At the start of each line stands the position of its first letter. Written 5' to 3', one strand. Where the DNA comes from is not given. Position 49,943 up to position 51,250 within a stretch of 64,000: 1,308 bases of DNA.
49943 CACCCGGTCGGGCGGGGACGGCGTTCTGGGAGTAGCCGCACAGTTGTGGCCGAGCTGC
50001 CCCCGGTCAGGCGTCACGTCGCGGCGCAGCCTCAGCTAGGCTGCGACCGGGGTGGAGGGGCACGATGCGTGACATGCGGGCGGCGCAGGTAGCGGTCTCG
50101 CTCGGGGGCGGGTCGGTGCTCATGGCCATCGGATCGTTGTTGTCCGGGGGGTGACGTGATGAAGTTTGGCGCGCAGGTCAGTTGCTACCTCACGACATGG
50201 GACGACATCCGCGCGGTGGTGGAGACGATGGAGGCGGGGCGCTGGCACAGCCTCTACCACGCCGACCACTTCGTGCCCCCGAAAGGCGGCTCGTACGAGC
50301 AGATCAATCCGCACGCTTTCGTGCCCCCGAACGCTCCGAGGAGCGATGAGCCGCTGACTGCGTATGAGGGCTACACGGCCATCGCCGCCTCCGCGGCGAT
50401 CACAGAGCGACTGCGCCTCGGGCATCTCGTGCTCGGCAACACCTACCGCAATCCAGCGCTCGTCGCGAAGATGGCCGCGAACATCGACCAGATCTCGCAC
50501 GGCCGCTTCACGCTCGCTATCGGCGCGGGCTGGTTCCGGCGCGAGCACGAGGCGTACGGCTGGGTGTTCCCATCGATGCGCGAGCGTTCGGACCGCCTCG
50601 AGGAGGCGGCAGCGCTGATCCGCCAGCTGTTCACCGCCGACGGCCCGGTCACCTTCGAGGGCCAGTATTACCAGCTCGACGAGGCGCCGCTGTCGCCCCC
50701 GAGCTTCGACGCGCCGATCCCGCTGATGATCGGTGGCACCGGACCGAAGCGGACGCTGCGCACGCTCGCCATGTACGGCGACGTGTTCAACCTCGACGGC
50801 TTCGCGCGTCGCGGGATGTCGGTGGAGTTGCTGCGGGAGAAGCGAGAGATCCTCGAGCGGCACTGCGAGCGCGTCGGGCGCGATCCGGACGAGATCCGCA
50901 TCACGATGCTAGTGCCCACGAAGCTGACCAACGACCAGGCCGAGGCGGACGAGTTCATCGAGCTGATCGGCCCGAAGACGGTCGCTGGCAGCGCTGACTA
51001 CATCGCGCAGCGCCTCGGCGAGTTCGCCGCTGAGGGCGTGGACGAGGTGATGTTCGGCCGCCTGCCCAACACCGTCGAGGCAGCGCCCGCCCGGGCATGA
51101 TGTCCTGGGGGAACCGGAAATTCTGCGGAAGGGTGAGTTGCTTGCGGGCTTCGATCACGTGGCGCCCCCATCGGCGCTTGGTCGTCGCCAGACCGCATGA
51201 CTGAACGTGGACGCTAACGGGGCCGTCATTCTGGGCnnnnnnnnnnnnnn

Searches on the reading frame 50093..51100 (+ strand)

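Call 26: search_protein_families(library=pfam, proteins=[window:50093-51100:+], max_evalue=0.001)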
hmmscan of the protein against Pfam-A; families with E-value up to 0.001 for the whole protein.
window:50093-51100:+ (335 aa): 1 family
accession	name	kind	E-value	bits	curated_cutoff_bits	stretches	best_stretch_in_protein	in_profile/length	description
PF00296.26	Bac_luciferase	-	1.4e-36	126.9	27.9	1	36-287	22-239/314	Luciferase-like monooxygenase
